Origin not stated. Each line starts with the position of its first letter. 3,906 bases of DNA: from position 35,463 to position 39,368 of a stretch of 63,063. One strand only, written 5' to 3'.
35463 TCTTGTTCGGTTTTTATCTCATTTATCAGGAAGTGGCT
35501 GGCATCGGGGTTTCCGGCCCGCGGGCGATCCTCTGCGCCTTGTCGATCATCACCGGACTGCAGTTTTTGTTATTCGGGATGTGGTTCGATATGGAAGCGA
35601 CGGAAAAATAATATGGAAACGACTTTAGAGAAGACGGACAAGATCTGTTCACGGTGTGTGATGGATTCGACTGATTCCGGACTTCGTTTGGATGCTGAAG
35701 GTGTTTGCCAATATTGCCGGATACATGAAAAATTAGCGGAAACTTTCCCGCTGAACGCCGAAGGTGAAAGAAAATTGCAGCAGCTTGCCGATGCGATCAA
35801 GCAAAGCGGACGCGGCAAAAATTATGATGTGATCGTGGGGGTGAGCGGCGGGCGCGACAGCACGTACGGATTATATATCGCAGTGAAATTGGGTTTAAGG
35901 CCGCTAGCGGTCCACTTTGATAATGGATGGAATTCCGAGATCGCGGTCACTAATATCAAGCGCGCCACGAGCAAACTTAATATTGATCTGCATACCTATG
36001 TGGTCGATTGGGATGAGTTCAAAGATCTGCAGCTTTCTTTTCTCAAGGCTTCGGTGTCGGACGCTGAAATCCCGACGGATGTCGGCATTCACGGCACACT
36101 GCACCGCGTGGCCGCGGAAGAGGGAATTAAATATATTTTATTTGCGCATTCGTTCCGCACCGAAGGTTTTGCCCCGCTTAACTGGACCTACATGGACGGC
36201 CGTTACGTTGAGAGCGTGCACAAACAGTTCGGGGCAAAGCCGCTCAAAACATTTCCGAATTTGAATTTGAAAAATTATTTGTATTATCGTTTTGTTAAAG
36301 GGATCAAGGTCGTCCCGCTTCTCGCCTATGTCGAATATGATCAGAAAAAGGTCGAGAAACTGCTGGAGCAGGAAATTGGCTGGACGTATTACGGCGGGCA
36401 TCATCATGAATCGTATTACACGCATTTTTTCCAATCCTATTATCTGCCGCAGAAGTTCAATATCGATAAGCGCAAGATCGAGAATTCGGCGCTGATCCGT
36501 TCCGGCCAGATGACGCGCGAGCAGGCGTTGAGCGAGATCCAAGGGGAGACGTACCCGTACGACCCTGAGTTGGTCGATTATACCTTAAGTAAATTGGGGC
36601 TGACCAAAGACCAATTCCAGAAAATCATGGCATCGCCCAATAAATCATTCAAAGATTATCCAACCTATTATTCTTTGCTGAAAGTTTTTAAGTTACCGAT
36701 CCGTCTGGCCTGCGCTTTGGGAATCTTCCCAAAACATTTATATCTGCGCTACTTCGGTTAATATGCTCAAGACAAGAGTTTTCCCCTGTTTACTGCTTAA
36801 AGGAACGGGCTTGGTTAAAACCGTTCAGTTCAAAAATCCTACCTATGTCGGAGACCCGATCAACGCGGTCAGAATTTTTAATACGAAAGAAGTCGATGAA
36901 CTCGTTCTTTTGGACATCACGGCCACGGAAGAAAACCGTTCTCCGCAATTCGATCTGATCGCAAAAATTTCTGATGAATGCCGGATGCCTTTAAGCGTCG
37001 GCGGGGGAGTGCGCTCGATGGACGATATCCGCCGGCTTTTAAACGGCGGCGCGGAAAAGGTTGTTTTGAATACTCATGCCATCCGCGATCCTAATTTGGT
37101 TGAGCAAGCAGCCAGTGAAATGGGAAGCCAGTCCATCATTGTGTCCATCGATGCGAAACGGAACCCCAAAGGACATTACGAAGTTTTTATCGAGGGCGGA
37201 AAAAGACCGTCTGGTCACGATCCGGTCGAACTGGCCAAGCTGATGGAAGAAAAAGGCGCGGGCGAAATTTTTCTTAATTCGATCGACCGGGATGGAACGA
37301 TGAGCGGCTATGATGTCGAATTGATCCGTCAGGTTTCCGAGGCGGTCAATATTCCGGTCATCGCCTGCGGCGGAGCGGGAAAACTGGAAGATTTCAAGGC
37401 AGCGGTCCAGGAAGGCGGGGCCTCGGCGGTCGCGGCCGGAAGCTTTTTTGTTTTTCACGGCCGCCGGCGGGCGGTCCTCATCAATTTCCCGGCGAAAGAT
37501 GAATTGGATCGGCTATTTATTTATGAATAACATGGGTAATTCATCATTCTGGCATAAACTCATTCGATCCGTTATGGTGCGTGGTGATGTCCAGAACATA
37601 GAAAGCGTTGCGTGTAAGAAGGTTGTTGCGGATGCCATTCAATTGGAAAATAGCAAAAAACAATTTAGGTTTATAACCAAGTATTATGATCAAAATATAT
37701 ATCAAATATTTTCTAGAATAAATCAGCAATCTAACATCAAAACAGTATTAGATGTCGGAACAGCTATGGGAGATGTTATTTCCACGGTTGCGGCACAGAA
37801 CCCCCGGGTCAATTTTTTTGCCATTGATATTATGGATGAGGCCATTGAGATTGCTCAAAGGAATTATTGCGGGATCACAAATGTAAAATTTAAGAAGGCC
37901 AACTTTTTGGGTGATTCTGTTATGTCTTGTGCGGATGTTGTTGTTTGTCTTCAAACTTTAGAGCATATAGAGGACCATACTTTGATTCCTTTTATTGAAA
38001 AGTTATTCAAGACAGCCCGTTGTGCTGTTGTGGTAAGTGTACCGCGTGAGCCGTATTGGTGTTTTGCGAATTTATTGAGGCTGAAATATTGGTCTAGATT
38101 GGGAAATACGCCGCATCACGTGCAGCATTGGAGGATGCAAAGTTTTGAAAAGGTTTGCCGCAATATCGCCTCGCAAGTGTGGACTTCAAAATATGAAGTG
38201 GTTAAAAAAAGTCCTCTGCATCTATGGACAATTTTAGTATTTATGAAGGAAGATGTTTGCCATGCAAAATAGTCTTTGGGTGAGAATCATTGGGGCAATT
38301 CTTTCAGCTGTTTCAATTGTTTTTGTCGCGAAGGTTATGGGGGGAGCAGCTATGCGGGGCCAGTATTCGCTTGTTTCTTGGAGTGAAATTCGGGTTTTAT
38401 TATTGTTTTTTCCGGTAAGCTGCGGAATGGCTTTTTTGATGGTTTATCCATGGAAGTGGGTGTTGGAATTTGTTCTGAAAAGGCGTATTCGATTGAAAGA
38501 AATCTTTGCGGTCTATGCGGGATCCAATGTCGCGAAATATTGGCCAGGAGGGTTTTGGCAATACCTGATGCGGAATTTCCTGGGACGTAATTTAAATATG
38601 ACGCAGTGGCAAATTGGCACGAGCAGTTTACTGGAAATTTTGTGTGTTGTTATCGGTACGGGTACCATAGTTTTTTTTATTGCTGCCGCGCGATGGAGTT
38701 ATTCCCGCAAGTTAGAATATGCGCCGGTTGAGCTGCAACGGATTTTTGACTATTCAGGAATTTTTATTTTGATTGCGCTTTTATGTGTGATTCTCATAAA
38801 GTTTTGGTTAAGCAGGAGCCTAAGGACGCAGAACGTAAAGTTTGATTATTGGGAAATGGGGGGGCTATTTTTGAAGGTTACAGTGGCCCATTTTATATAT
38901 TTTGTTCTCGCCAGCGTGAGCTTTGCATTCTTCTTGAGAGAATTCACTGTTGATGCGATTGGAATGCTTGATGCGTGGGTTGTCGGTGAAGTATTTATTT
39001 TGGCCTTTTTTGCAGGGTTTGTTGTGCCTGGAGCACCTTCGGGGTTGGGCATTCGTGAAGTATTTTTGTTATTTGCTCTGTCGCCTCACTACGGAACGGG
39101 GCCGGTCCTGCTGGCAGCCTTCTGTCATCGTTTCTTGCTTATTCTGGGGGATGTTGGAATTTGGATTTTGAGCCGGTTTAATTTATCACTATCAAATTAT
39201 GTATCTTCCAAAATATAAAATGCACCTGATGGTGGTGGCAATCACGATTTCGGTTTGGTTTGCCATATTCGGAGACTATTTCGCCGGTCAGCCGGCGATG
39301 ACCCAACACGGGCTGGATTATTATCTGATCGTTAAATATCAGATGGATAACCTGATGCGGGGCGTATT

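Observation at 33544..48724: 15-kb overlapping-gene island for extracytoplasmic glycosylation with an unusual density of GT-C enzymes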

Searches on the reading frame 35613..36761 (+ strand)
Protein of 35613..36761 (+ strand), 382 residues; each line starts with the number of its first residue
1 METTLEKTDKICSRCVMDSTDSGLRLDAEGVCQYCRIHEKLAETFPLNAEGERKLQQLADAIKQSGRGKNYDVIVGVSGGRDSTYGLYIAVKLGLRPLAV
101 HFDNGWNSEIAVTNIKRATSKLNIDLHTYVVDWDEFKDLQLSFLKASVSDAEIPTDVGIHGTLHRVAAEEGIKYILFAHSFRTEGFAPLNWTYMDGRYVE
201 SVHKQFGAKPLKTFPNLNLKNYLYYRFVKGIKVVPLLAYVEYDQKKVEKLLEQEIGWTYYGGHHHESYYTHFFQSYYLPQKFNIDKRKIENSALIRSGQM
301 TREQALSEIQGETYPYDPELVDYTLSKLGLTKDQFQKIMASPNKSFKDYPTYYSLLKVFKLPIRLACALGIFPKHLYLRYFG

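Call 3: search_protein_families(library=pfam, proteins=[window:35613-36761:+], max_evalue=0.01)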
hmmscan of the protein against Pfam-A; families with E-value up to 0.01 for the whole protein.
window:35613-36761:+ (382 aa): 2 families
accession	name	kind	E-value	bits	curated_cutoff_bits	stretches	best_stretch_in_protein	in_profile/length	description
PF06508.19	QueC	-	0.00011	22.2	22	1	73-144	2-71/210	Queuosine biosynthesis protein QueC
PF01171.26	ATP_bind_3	-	0.0084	16.3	27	0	73-136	2-71/182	PP-loop family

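Call 5: search_protein_families(library=ncbifam, proteins=[window:35613-36761:+], max_evalue=0.01)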
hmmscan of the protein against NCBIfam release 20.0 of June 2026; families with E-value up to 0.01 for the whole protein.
window:35613-36761:+ (382 aa): 8 families
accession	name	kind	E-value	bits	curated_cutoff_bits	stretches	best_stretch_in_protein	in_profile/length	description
TIGR03573.1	WbuX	subfamily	6.5e-82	275.7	203.2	1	10-339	2-343/344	N-acetyl sugar amidotransferase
NF006351.0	PRK08576.1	equivalog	0.00018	20.2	290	1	69-128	233-292/436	hypothetical protein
TIGR00364.1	TIGR00364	equivalog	0.0023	17.5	150.3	1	74-145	2-71/201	7-cyano-7-deazaguanine synthase QueC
NF049949.1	tRNAsynTtuAPyrococ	equivalog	0.0024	17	450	1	69-132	46-109/292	tRNA-5-methyluridine(54) 2-sulfurtransferase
TIGR02432.1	lysidine_TilS_N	equivalog_domain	0.0025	17.8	93.6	1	73-140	2-75/189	tRNA lysidine(34) synthetase TilS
NF010367.0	PRK13795.1-2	equivalog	0.0036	15.8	456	1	70-136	240-307/584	hypothetical protein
TIGR00268.2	TIGR00268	equivalog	0.0072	15.6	150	0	55-132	3-77/259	ATP-dependent sacrificial sulfur transferase LarE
NF010587.0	PRK13980.1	equivalog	0.0081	15.4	255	0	55-131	15-94/267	NAD+ synthase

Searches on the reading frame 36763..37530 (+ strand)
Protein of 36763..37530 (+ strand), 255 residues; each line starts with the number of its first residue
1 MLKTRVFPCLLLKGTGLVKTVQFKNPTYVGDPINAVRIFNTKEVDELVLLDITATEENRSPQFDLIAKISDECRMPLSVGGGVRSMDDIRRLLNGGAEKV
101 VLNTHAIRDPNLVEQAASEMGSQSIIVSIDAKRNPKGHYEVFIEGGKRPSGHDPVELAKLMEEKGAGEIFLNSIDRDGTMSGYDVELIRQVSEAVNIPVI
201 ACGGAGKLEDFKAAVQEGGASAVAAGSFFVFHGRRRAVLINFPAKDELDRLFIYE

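Call 3: search_protein_families(library=pfam, proteins=[window:36763-37530:+], max_evalue=0.01)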
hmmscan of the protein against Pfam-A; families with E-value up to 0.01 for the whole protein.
window:36763-37530:+ (255 aa): 8 families
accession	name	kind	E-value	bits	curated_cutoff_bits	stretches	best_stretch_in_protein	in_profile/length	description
PF00977.27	His_biosynth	-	8.4e-71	238.5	23.6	1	5-229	1-222/228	Histidine biosynthesis protein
PF01207.24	Dus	-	1.2e-10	41.4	20.4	2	150-226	136-214/311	Dihydrouridine synthase (Dus)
PF03060.21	NMO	-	4.9e-10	39.7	28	1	158-230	149-226/331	Nitronate monooxygenase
PF01180.27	DHO_dh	-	1.6e-05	24.7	27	1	185-236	227-279/291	Dihydroorotate dehydrogenase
PF04309.18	G3P_antiterm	-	0.00012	21.9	27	0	64-101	129-166/173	Glycerol-3-phosphate responsive antiterminator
PF02581.23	TMP-TENI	-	0.00027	20.8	27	0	181-225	134-176/180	Thiamine monophosphate synthase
PF05690.20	ThiG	-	0.0014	18.4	23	0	65-116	166-217/247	Thiazole biosynthesis protein ThiG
PF13378.12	MR_MLE_C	-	0.0068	16.6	29.4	0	184-224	83-124/219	Enolase C-terminal domain-like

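Call 5: search_protein_families(library=ncbifam, proteins=[window:36763-37530:+], max_evalue=0.01)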
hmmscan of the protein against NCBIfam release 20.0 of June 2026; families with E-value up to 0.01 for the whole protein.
window:36763-37530:+ (255 aa): 35 families (the best 25 are shown)
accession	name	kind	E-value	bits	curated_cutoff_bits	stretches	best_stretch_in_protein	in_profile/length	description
NF038364.1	AglZ_HisF2_fam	equivalog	5.6e-110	366.6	310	1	2-248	1-247/248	AglZ/HisF2 family acetamidino modification protein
TIGR03572.1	WbuZ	equivalog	5e-94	314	299.7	1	1-231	1-232/232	glycosyl amidation-associated protein WbuZ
TIGR00735.1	hisF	equivalog_domain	7.2e-72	241.7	294.55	1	1-231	1-234/254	imidazole glycerol phosphate synthase subunit HisF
NF010112.0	PRK13585.1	equivalog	7.3e-44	150.1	243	1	5-227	4-222/241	1-(5-phosphoribosyl)-5-[(5-phosphoribosylamino)methylideneamino]imidazole-4-carboxamide isomerase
TIGR00007.1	TIGR00007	equivalog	2.9e-41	141.6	228.95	1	12-226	7-218/231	1-(5-phosphoribosyl)-5-[(5-phosphoribosylamino)methylideneamino]imidazole-4-carboxamide isomerase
TIGR01919.1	hisA-trpF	equivalog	1.8e-21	76.8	306.45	1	28-216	29-215/243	bifunctional 1-(5-phosphoribosyl)-5-((5-phosphoribosylamino)methylideneamino)imidazole-4-carboxamide isomerase/phosphoribosylanthranilate is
NF010114.0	PRK13587.1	equivalog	5e-19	68.9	305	1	42-214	44-210/234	1-(5-phosphoribosyl)-5-((5-phosphoribosylamino)methylideneamino)imidazole-4-carboxamide isomerase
NF010113.0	PRK13586.1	equivalog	2.8e-17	63.2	238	1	28-224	28-217/232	1-(5-phosphoribosyl)-5-((5-phosphoribosylamino)methylideneamino)imidazole-4-carboxamide isomerase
NF003156.0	PRK04128.1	equivalog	5.1e-16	59.3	285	1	28-220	28-206/231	1-(5-phosphoribosyl)-5-((5-phosphoribosylamino)methylideneamino)imidazole-4-carboxamide isomerase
NF010712.0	PRK14114.1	equivalog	1.8e-14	53.9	327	1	22-214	22-206/241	1-(5-phosphoribosyl)-5-((5-phosphoribosylamino)methylideneamino)imidazole-4-carboxamide isomerase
TIGR00734.1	hisAF_rel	hypoth_equivalog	6.1e-13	49.1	179.85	2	38-104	149-214/221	HisA/HisF family protein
TIGR02129.1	hisA_euk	equivalog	3.4e-10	40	229.3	1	77-215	80-222/255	phosphoribosylformimino-5-aminoimidazole carboxamide ribotide isomerase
NF003198.0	PRK04169.1-2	subfamily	1.2e-08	34.4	247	1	64-116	187-238/249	geranylgeranylglyceryl/heptaprenylglyceryl phosphate synthase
TIGR03151.1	enACPred_II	equivalog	6.7e-08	32.2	453.1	1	155-230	119-194/307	enoyl-[acyl-carrier-protein] reductase FabK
NF005574.0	PRK07259.1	equivalog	1e-07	31.2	269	1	185-230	226-270/304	dihydroorotate dehydrogenase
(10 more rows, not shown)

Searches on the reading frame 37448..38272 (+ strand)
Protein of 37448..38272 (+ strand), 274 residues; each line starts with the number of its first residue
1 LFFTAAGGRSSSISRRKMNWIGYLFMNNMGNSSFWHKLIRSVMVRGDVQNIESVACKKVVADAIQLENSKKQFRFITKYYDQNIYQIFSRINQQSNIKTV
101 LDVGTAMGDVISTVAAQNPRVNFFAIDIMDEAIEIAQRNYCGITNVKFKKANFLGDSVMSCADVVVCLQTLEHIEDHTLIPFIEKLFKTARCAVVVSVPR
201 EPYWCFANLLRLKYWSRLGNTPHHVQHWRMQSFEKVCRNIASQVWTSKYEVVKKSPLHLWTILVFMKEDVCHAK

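Call 3: search_protein_families(library=pfam, proteins=[window:37448-38272:+], max_evalue=0.01)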
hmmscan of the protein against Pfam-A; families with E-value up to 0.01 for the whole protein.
window:37448-38272:+ (274 aa): 9 families
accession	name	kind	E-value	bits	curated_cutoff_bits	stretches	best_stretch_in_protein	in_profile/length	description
PF13847.12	Methyltransf_31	-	3.5e-10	40.2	27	1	98-178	5-91/145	Methyltransferase domain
PF13649.12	Methyltransf_25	-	2.8e-09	38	27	1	100-188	1-91/97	Methyltransferase domain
PF08242.18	Methyltransf_12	-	2.1e-08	35.2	30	1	101-178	1-80/98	Methyltransferase domain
PF13489.12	Methyltransf_23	-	5.9e-08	33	27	1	94-238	20-155/164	Methyltransferase domain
PF02390.23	Methyltransf_4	-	1.4e-05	25.1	24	1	99-138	4-43/173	Putative methyltransferase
PF08241.18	Methyltransf_11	-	6.5e-05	23.9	21.2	1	101-177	1-76/95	Methyltransferase domain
PF05401.17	NodS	-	0.00069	20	24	1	75-177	21-122/201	Nodulation protein S (NodS)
PF05175.20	MTS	-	0.00069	19.7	23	1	90-167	26-104/170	Methyltransferase small domain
PF00891.24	Methyltransf_2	-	0.00089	19.1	22.3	1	94-190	60-156/210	O-methyltransferase domain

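Call 5: search_protein_families(library=ncbifam, proteins=[window:37448-38272:+], max_evalue=0.01)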
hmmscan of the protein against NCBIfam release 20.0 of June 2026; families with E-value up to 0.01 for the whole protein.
window:37448-38272:+ (274 aa): 16 families
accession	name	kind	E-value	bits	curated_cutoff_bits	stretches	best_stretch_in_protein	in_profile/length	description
TIGR03534.1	RF_mod_PrmC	equivalog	2.8e-08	33.5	199.1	1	89-167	82-162/253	peptide chain release factor N(5)-glutamine methyltransferase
TIGR00536.1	hemK_fam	subfamily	6e-08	32.1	115.5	1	86-165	104-186/286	HemK family protein methyltransferase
TIGR04074.1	bacter_Hen1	equivalog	3.7e-07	29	340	1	77-244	264-435/462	3' terminal RNA ribose 2'-O-methyltransferase Hen1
TIGR02021.1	BchM-ChlM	equivalog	6.5e-07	29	158.9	1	86-210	43-168/218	magnesium protoporphyrin IX methyltransferase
NF041255.1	mycofact_MftM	equivalog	1.3e-06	28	200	1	84-213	127-258/289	mycofactocin oligosaccharide methyltransferase MftM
NF004851.0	PRK06202.1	equivalog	2e-06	27.4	243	1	62-197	23-165/237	hypothetical protein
TIGR01983.1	UbiG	equivalog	2.3e-06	27.1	102.95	1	78-180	31-135/228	bifunctional 2-polyprenyl-6-hydroxyphenol methylase/3-demethylubiquinol 3-O-methyltransferase UbiG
TIGR03587.1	Pse_Me-ase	hypoth_equivalog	7.3e-06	26.2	112.05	1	87-191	33-135/204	pseudaminic acid biosynthesis-associated methylase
NF001080.0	PRK00121.2-2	equivalog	1.1e-05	24.7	132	1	94-152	44-104/224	tRNA (guanosine(46)-N7)-methyltransferase TrmB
NF011529.0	PRK14968.1-3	equivalog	2.7e-05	23.7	162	1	95-154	33-92/198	putative methyltransferase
TIGR00091.1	TIGR00091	equivalog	3.2e-05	23.4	112.65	1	86-147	7-69/194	tRNA (guanosine(46)-N7)-methyltransferase TrmB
NF010703.0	PRK14103.1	equivalog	0.0002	20.9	320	1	81-196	15-126/256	trans-aconitate 2-methyltransferase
NF006138.0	PRK08287.1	equivalog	0.00025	20.9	210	1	96-148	31-85/189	decarboxylating cobalt-precorrin-6B (C(15))-methyltransferase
TIGR02072.1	BioC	equivalog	0.00026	20.9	184.95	1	88-171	24-107/244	malonyl-ACP O-methyltransferase BioC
TIGR03533.1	L3_gln_methyl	equivalog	0.0013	18.1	229.7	1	86-140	111-165/284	50S ribosomal protein L3 N(5)-glutamine methyltransferase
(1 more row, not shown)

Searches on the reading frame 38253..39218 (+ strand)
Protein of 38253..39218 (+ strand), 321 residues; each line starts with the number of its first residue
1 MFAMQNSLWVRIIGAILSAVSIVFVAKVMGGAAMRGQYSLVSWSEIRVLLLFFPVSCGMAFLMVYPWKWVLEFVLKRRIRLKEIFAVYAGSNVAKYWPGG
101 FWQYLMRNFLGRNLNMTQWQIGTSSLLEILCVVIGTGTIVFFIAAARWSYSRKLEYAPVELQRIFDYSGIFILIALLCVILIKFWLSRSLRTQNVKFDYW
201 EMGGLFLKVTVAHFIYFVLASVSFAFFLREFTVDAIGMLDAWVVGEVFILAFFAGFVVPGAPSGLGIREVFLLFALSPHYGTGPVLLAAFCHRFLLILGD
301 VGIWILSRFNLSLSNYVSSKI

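Call 3: search_protein_families(library=pfam, proteins=[window:38253-39218:+], max_evalue=0.01)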
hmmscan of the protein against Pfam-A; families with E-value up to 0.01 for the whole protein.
window:38253-39218:+ (321 aa): 0 families

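Call 5: search_protein_families(library=ncbifam, proteins=[window:38253-39218:+], max_evalue=0.01)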
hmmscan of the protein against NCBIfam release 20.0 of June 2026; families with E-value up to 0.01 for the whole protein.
window:38253-39218:+ (321 aa): 0 families

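Call 51: search_protein_families(library=pfam, proteins=[window:38253-39218:+], max_evalue=0.5)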
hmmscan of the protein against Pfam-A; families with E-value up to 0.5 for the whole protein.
window:38253-39218:+ (321 aa): 0 families

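Call 62: search_protein_representatives(protein=window:38253-39218:+)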
Query: 321 residues. Proteins with E-value up to 0.001 (for the whole library): 2066; up to 1e-10: 393; up to 1e-30: 3. The best 150 are listed.
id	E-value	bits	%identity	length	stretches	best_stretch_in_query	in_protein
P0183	3.6e-204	693.8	100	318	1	4-321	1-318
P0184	2.6e-51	191.5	65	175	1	3-142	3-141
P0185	9.3e-36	140.4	40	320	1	9-308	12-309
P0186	4.2e-28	115.2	35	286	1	46-302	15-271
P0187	4.8e-28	115.1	31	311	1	11-309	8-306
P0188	1.7e-26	109.9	30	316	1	11-305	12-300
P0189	1.9e-26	109.8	31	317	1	9-306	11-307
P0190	2.5e-26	109.4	35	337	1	51-304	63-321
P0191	6.2e-26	108.1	30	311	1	2-309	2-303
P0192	1.0e-25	107.4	32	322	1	10-306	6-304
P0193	1.7e-25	106.7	28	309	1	10-307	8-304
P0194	8.3e-25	104.4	28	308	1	10-307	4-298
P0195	1.1e-24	104.0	30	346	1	8-307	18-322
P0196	1.3e-24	103.8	31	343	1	10-307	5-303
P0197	2.5e-24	102.9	30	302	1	38-309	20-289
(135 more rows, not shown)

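Call 64: search_protein_families(library=pfam, alignment_id=A4, max_evalue=0.001)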
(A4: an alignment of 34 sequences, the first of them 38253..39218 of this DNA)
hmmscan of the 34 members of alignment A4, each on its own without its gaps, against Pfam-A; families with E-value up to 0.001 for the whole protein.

A. member 1, window:38253-39218:+ (321 aa): 0 families

B. families by the number of members that match (of 34 scanned): 11 families
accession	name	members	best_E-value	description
PF03706.18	LPG_synthase_TM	17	1.3e-17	Lysylphosphatidylglycerol synthase TM region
PF08241.18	Methyltransf_11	1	1.5e-17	Methyltransferase domain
PF13489.12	Methyltransf_23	1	4.5e-15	Methyltransferase domain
PF13847.12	Methyltransf_31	1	2e-13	Methyltransferase domain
PF13649.12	Methyltransf_25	1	1.1e-12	Methyltransferase domain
PF08242.18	Methyltransf_12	1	3.5e-08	Methyltransferase domain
PF05148.21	Methyltransf_8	1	1.1e-05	Hypothetical methyltransferase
PF01209.24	Ubie_methyltran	1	1.6e-05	ubiE/COQ5 methyltransferase family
PF05219.18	DREV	1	9.1e-05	DREV methyltransferase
PF07214.17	DUF1418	1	0.00021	Protein of unknown function (DUF1418)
PF03848.20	TehB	1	0.00067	Tellurite resistance protein TehB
